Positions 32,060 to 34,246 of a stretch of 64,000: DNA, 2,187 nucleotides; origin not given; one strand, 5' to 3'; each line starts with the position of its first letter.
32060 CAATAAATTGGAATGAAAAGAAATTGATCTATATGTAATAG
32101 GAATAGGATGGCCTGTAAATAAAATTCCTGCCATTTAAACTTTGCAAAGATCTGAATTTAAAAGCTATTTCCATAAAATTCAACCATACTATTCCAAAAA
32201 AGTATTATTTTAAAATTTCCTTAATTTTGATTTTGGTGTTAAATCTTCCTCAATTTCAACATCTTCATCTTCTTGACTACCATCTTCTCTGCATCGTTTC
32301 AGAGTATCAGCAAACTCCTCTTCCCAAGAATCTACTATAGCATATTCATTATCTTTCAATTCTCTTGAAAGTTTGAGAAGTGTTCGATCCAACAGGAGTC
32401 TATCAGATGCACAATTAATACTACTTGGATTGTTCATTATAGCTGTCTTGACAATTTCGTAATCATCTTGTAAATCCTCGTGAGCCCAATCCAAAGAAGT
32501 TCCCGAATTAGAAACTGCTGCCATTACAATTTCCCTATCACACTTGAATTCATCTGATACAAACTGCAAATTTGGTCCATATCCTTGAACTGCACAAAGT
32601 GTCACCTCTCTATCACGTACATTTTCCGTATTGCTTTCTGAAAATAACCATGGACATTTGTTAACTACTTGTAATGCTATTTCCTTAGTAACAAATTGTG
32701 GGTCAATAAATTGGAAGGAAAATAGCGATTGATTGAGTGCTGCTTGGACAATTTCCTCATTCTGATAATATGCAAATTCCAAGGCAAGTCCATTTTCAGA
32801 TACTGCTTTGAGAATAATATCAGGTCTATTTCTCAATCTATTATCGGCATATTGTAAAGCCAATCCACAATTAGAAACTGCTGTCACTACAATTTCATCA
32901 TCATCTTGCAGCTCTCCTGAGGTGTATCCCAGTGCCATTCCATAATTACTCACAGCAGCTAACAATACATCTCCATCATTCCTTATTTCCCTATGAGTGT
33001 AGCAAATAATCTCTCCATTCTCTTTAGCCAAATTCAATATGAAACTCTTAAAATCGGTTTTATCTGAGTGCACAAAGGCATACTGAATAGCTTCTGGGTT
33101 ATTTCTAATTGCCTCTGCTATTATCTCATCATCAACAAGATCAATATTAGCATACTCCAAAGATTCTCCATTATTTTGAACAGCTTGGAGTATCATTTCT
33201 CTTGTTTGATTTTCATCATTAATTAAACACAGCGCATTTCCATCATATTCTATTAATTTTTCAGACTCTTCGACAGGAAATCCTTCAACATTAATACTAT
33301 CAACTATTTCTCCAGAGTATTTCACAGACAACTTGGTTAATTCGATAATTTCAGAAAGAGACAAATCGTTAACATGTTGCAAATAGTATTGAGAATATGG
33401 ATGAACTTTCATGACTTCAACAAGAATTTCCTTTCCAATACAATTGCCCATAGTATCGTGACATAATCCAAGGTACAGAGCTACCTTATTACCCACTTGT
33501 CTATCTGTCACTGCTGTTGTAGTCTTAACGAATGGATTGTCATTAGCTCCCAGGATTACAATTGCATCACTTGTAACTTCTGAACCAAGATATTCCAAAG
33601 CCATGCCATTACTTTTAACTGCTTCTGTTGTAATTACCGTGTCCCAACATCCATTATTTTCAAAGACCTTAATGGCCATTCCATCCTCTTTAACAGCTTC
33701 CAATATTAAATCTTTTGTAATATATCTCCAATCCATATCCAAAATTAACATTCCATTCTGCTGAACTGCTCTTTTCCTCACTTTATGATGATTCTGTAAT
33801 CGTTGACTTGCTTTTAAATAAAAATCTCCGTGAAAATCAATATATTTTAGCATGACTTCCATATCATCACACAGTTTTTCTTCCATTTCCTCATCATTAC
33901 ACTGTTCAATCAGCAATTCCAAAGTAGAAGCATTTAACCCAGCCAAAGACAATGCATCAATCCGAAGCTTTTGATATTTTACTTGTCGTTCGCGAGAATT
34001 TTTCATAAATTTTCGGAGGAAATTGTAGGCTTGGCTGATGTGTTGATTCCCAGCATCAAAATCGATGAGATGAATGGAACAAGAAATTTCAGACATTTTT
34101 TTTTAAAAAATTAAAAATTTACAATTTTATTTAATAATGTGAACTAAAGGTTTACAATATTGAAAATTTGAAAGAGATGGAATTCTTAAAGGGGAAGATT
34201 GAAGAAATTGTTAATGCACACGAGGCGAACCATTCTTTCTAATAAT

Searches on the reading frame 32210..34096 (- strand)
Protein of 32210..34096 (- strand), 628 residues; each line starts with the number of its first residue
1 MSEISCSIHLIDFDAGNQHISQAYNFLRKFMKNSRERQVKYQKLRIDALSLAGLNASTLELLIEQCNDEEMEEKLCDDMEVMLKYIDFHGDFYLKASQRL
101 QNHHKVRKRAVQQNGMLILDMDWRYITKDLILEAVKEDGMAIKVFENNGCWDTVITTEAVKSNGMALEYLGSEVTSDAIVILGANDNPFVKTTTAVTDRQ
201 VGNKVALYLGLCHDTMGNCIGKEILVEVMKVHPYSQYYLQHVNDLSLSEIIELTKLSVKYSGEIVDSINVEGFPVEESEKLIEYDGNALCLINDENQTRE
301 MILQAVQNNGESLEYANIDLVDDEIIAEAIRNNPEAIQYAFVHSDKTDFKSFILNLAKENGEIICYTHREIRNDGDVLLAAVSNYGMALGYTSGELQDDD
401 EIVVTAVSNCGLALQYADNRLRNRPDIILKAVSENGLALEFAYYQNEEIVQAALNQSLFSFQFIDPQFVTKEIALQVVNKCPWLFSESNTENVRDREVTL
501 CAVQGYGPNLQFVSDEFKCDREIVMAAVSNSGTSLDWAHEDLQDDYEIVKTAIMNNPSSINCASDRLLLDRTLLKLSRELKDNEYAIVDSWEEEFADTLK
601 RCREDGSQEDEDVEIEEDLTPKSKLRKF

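Call 3: search_protein_families(library=pfam, proteins=[window:32210-34096:-], max_evalue=0.01)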
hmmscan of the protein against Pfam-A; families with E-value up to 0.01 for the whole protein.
window:32210-34096:- (628 aa): 1 family
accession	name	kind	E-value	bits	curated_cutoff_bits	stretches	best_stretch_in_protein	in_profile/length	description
PF13475.11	DUF4116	-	1.8e-82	271.1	24.9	8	495-543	1-49/49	Domain of unknown function (DUF4116)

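Call 5: find_encoding_contigs(protein=window:32210-34096:-, flank=10000, max_places=6)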
Protein window:32210-34096:- (628 aa): no gene with exactly this product is on record in the collection.

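Call 7: find_homologous_proteins(query=window:32210-34096:-, max_evalue=0.00001)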
Query window:32210-34096:- (628 aa): 135 proteins with E <= 0.00001 among 8000 candidates; the best 120 are listed.
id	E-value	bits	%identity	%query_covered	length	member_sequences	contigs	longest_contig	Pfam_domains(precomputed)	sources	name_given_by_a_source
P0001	0.0e+0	1403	100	100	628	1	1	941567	PF13475.12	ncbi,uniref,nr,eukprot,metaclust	ncbi:predicted protein [Naegleria gruberi]|uniref:Predicted protein n=1 Tax=Naegleria gruberi TaxID=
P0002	1.1e-189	650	52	96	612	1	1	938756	PF13475.12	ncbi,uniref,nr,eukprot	ncbi:predicted protein [Naegleria gruberi]|uniref:Predicted protein n=1 Tax=Naegleria gruberi TaxID=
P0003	3.9e-58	215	28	75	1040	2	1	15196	PF13475.12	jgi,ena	-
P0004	3.0e-54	203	30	46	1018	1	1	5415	PF13475.12,PF00623.26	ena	-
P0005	1.9e-50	190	27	57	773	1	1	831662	PF13475.12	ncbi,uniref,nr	ncbi:DUF4116 domain-containing protein [Mycoplasmopsis edwardii]|uniref:DUF4116 domain-containing pr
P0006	2.2e-48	183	29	68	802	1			PF13475.12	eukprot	eukprot:TRINITY_DN15461_c0_g1_i1.p1 TRINITY_DN15461_c0_g1~~TRINITY_DN15461_c0_g1_i1.p1 ORF type:comp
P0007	6.4e-46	175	33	48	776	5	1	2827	PF13475.12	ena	-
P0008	3.5e-45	173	33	50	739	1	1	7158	PF13475.12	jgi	jgi:hypothetical protein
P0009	1.6e-43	167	24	76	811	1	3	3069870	PF13475.12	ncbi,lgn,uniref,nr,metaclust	ncbi:DUF4116 domain-containing protein [Legionella worsleiensis]|uniref:DUF4116 domain-containing pr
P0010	3.2e-43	166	31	41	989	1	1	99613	PF13475.12,PF08401.17,PF18818.8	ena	-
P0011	5.8e-43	165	29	58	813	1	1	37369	PF13475.12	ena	-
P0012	1.6e-42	164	35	48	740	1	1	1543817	PF13475.12,PF24755.3,PF08678.17,PF21580.4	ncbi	-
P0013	2.0e-42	163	33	47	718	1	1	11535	PF13475.12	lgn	-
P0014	1.3e-41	161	31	49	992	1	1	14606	PF13475.12,PF08401.17,PF18818.8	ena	-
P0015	6.4e-41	159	30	83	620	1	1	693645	PF13475.12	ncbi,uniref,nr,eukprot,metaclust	ncbi:predicted protein [Naegleria gruberi]|uniref:Predicted protein n=1 Tax=Naegleria gruberi TaxID=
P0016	2.8e-40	156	31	41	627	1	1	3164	PF13475.12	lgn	-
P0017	1.3e-39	154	27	36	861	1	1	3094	PF13475.12,PF24755.3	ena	-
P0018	1.4e-39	154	28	57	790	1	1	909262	PF13475.12,PF24755.3,PF12310.14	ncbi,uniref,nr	ncbi:Uncharacterised protein [Mycoplasmopsis maculosa]|uniref:DUF4116 domain-containing protein n=1 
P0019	2.1e-39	154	32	48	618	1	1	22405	PF13475.12,PF24755.3,PF03785.21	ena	-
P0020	1.4e-38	151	27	53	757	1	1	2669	PF13475.12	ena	-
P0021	1.7e-38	150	30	50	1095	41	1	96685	PF13475.12,PF08401.17,PF18818.8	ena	-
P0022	6.4e-38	149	31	49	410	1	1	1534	PF13475.12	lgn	-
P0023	2.9e-37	146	30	49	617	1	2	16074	PF13475.12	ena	-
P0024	9.9e-37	145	31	44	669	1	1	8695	PF13475.12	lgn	-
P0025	1.5e-36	144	34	41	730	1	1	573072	PF07714.24,PF00069.32,PF13475.12,PF24755.3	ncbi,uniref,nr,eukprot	ncbi:predicted protein [Naegleria gruberi]|uniref:Predicted protein n=1 Tax=Naegleria gruberi TaxID=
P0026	1.9e-35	140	29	47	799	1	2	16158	PF13475.12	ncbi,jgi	jgi:hypothetical protein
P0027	2.1e-35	140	25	64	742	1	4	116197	PF13475.12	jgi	-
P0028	2.3e-35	140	32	50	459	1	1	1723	PF13475.12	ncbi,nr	ncbi:MAG: DUF4116 domain-containing protein [Sphingobacteriaceae bacterium]|nr:MAG: DUF4116 domain-c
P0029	9.6e-35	138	31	43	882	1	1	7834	PF13475.12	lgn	-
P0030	4.7e-34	136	31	47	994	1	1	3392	PF13475.12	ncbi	ncbi:MAG: DUF4116 domain-containing protein, partial [Parachlamydiaceae bacterium]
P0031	2.0e-33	134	28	41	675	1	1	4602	PF13475.12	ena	-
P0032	2.0e-33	134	24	74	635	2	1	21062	PF13475.12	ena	-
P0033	3.0e-33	133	35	43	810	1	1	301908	PF13475.12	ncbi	-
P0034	5.3e-33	132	32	33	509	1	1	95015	PF13475.12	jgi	jgi:hypothetical protein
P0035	2.8e-32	130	31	37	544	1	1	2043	PF13475.12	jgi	jgi:hypothetical protein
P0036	3.0e-32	130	30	43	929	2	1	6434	PF13475.12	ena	-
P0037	6.2e-32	129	32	42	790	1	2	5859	PF13475.12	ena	-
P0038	7.9e-32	128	30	44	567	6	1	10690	PF13475.12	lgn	-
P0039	6.0e-31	126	29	46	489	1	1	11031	PF13475.12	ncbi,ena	-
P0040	1.2e-30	125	27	49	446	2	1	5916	PF13475.12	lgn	-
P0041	2.8e-30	123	30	43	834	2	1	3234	PF13475.12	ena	-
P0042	3.0e-30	123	27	53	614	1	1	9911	PF13475.12,PF21684.3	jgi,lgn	jgi:hypothetical protein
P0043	4.6e-30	123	25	66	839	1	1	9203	PF13475.12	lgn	-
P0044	2.7e-29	120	31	40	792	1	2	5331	PF13475.12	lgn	-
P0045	3.2e-29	120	28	47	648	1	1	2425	PF13475.12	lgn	-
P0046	4.2e-29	119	27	45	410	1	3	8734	PF13475.12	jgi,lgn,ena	-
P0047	7.0e-29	119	32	35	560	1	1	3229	PF13475.12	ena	-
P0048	2.7e-28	117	26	44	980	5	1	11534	PF13475.12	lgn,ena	-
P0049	2.0e-27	114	30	47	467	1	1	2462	PF13475.12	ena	-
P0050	2.0e-27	114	29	43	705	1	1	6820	PF13475.12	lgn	-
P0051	3.6e-27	113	23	67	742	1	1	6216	PF13475.12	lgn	-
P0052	1.1e-26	112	33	37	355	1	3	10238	PF13475.12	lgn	-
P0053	1.6e-26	111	31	44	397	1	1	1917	PF13475.12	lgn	-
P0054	2.2e-26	111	27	38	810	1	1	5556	PF13475.12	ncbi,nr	ncbi:MAG: DUF4116 domain-containing protein, partial [Legionella sp.]|nr:DUF4116 domain-containing p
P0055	2.3e-26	110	29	46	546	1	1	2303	PF13475.12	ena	-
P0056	2.7e-26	110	31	32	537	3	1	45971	PF13475.12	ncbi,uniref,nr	ncbi:DUF4116 domain-containing protein [Limnobacter sp.]|uniref:DUF4116 domain-containing protein n=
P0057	1.5e-25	108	30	33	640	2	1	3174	PF13475.12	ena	-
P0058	2.1e-25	107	28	48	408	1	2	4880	PF13475.12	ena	-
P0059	2.3e-25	107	30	44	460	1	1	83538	PF13475.12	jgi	jgi:tetratricopeptide (TPR) repeat protein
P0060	3.1e-25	107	28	39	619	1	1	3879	PF13475.12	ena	-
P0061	3.4e-25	107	33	32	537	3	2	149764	PF13475.12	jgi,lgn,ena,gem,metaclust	metaclust:\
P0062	7.8e-25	105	25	35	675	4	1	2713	PF13475.12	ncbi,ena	-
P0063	1.8e-24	104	27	44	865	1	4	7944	PF13475.12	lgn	-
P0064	6.7e-24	102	27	41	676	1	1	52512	PF13475.12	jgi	jgi:hypothetical protein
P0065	2.6e-23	100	31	34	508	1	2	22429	PF13475.12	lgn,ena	-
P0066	4.2e-23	100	29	40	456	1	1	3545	PF13475.12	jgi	jgi:hypothetical protein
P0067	5.1e-23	99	27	43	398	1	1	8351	PF13475.12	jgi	jgi:hypothetical protein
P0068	1.7e-22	98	22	40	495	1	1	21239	PF13475.12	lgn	-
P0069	2.7e-22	97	26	56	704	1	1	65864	PF13475.12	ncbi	-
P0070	4.8e-22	96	23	40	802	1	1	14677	PF13475.12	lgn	-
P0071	7.0e-22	96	32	41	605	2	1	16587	PF13475.12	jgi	-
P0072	1.2e-21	95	36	28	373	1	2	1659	PF13475.12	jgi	jgi:hypothetical protein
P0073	1.5e-21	95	32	32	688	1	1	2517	PF13475.12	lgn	-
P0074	2.8e-21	94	31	31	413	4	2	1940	PF13475.12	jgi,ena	jgi:hypothetical protein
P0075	5.7e-21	93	25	36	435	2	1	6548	PF13475.12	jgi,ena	-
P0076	1.1e-20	92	28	32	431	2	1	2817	PF13475.12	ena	-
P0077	1.1e-20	92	26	54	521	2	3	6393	PF13475.12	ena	-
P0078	2.1e-20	91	28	54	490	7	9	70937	PF13475.12,PF06840.18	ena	-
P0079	4.2e-20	90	27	37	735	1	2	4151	PF13475.12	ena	-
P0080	4.6e-20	90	39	18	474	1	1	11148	PF13475.12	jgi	jgi:hypothetical protein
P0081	8.8e-20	89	35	25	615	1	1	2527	PF13475.12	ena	-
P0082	1.5e-19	88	27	37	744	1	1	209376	PF13475.12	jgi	jgi:hypothetical protein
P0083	3.7e-19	87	32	30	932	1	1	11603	PF13475.12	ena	-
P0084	6.9e-19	86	34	29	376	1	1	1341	PF13475.12,PF00240.30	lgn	-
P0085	1.9e-18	84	30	35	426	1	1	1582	PF13475.12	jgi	jgi:hypothetical protein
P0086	2.3e-18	84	32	35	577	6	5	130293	PF13475.12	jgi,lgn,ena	jgi:hypothetical protein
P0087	2.3e-18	84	26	46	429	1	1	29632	PF13475.12,PF06840.18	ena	-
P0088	3.8e-18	83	25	54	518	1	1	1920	PF13475.12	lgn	-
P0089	4.9e-18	83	37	17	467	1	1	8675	PF13475.12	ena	-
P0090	6.2e-18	83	36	22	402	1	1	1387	PF13475.12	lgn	-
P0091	1.1e-17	82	24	47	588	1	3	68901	PF13475.12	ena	-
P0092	1.2e-17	82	32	27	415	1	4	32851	PF13475.12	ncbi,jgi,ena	jgi:hypothetical protein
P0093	7.1e-17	79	35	24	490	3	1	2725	PF13475.12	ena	-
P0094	2.4e-16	77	30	28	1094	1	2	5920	PF13475.12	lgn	-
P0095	2.8e-16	77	33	32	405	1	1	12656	PF13475.12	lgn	-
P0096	3.1e-16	77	24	31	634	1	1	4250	PF13475.12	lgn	-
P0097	4.3e-16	77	28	34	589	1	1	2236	PF13475.12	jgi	jgi:hypothetical protein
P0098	3.5e-15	74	25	42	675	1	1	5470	PF13475.12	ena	-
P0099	4.1e-15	73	32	44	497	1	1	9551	PF13475.12,PF03785.21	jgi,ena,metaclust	metaclust:\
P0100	9.4e-15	72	32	36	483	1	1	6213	PF13475.12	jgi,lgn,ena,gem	-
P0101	1.1e-14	72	24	47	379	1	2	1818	PF13475.12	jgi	jgi:hypothetical protein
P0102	5.3e-14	70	33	14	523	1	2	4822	PF13475.12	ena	-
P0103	9.2e-14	69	29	28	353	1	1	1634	PF13475.12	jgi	-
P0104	7.5e-13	66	24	50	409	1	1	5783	PF13475.12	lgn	-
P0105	2.1e-12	64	24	49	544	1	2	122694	PF13475.12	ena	-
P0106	3.6e-12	64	44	13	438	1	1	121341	PF13475.12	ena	-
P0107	1.4e-11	62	35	16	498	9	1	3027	PF13475.12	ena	-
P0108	2.1e-11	61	27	42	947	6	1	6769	PF13475.12,PF00149.34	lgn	-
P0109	3.3e-11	60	29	40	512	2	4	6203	PF13475.12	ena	-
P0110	5.1e-11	60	29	39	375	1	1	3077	PF24703.3,PF13475.12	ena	-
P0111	1.0e-10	59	23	45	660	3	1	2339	PF13475.12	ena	-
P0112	1.3e-10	58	26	32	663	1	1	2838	PF13475.12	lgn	-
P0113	1.4e-10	58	26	57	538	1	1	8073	PF13475.12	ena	-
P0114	1.6e-10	58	29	30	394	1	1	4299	PF13475.12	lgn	-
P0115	1.7e-10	58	28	35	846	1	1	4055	PF13475.12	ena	-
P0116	3.0e-10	57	30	23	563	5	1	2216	PF13475.12,PF20710.3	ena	-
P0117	4.0e-10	57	27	36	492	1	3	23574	PF13475.12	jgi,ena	jgi:hypothetical protein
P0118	6.1e-10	56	22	55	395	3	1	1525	PF13475.12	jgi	jgi:hypothetical protein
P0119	6.4e-10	56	31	34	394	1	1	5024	PF24703.3,PF13475.12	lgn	-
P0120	8.8e-10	56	30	29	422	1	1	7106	PF24703.3,PF13475.12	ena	-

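Call 9: find_encoding_contigs(protein=P0002, flank=10000, max_places=4)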
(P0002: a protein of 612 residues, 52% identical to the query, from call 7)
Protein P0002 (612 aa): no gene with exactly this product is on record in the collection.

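Call 10: find_encoding_contigs(protein=P0001, flank=10000, max_places=4)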
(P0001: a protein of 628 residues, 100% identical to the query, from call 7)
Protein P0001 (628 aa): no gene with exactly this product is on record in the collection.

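Call 52: predict_structure(alignment_id=A1)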
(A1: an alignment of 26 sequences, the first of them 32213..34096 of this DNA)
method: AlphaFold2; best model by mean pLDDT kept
length: 628 residues; sequences in the alignment: 26
mean_pLDDT: 76.1   pTM: 0.56
mean pLDDT of the five models: 76.1, 73.4, 72.9, 72.8, 69.9
residues with pLDDT >= 90: 247; 70-90: 151; 50-70: 134; < 50: 96
segments of 3 or more residues with pLDDT < 50: 1-24, 186-203, 205-209, 214-217, 584-596, 605-628
pLDDT, mean of each block of 10 residues (from residue 1): 33 41 53 61 58 53 60 81 81 90 92 88 88 83 74 76 64 56 46 39 49 48 62 58 68 71 60 75 78 85 89 90 91 90 72 92 92 96 97 97 98 98 98 98 96 96 92 94 83 88 96 95 98 97 98 95 92 89 47 45 46 35 39
secondary structure, 60 per line:
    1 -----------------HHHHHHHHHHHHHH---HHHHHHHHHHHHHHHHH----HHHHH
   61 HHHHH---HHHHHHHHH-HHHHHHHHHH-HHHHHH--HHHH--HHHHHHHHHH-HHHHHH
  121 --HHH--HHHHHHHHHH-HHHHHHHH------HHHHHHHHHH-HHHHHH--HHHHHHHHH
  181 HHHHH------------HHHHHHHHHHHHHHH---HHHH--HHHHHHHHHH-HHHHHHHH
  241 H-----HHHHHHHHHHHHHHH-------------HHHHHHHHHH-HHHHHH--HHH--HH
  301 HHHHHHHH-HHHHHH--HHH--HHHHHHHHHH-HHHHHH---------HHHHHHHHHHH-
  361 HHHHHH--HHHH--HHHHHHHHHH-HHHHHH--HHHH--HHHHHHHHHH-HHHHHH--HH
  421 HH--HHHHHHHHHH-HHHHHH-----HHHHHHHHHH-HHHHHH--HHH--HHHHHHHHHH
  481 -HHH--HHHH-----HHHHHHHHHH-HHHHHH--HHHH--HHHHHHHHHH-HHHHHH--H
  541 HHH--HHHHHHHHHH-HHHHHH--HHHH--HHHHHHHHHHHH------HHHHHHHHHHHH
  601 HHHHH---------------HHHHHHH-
elements in order: H18-31 H35-51 H56-65 H69-77 H79-88 H90-95 H98-101 H104-113 H115-120 H128-137 H139-146 H153-162 H164-169 H172-185 H198-212 H216-219 H222-231 H233-241 H247-261 H275-284 H286-291 H299-308 H310-315 H323-332 H334-339 H349-359 H361-366 H369-372 H375-384 H386-391 H394-397 H400-409 H411-416 H419-422 H425-434 H436-441 H447-456 H458-463 H471-480 H487-490 H496-505 H507-512 H515-518 H521-530 H532-537 H540-543 H546-555 H557-562 H565-568 H571-582 H589-605 H621-627

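Call 55: fold_search(model_id=the predicted structure, library=pdb)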
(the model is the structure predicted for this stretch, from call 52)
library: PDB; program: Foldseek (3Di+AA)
matches with E <= 10: 808; with E <= 0.001: 1
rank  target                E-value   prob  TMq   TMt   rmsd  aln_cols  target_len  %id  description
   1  8ga7                  1.2e-04  0.77  0.07  0.08  36.2       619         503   14  Geometrically programmable nanomaterial construction using regularized protein building blocks (released 2024-03-13)
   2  8gel_A                1.0e-03  0.51  0.06  0.08  35.0       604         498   15  Cryo-EM structure of synthetic tetrameric building block sC4 (released 2024-03-13)
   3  6en4_C                1.2e-03  1.00  0.28  0.22  19.2       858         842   10  SF3b core in complex with a splicing modulator (released 2018-06-20)
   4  7abh_u                1.3e-03  1.00  0.22  0.17  19.6       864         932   10  Human pre-Bact-2 spliceosome (SF3b/U2 snRNP portion) (released 2020-12-09)
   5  4c0p_D                1.3e-03  0.99  0.17  0.14  22.4       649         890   12  Unliganded Transportin 3 (released 2014-01-22)
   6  7dkh_I                1.5e-03  0.96  0.14  0.11  35.5       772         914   11  Crystal structure of the Ctr9/Paf1/Cdc73/Rtf1 quaternary complex (released 2021-11-24)
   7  6iur_A                1.8e-03  0.99  0.20  0.21  19.2       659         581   12  A phosphatase complex STRN3-PP2Aa (released 2019-12-04)
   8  7oqb_O                2.1e-03  1.00  0.21  0.18  19.9       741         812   11  The U2 part of Saccharomyces cerevisiae spliceosomal pre-A complex (delta BS-A ACT1) (released 2021-08-11)
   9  8cws_A                2.6e-03  0.69  0.09  0.11  28.5       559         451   12  Accurate computational design of genetically encoded 3D protein crystals (released 2023-11-01)
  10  8h5b_A                2.7e-03  0.96  0.17  0.14  20.2       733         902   13  The cryo-EM structure of nuclear transport receptor Kap114p complex with yeast TATA-box binding protein (released 2023-09-20)
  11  8cwy_A                2.7e-03  0.69  0.08  0.11  28.0       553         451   13  Accurate computational design of genetically encoded 3D protein crystals (released 2023-11-01)
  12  7onb_C                3.5e-03  1.00  0.24  0.20  19.6       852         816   10  Structure of the U2 5' module of the A3'-SSA complex (released 2021-08-04)
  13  7dkh_A                3.5e-03  0.92  0.14  0.10  35.7       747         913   10  Crystal structure of the Ctr9/Paf1/Cdc73/Rtf1 quaternary complex (released 2021-11-24)
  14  2pf4_B                3.6e-03  0.96  0.17  0.18  17.9       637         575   12  Crystal structure of the full-length simian virus 40 small t antigen complexed with the protein phosphatase 2A Aalpha  (released 2007-08-07)
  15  7zbw_D                4.5e-03  0.98  0.19  0.16  27.1       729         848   12  CAND1-SCF-SKP2 CAND1 rolling-2 SCF engaged (released 2023-04-19)
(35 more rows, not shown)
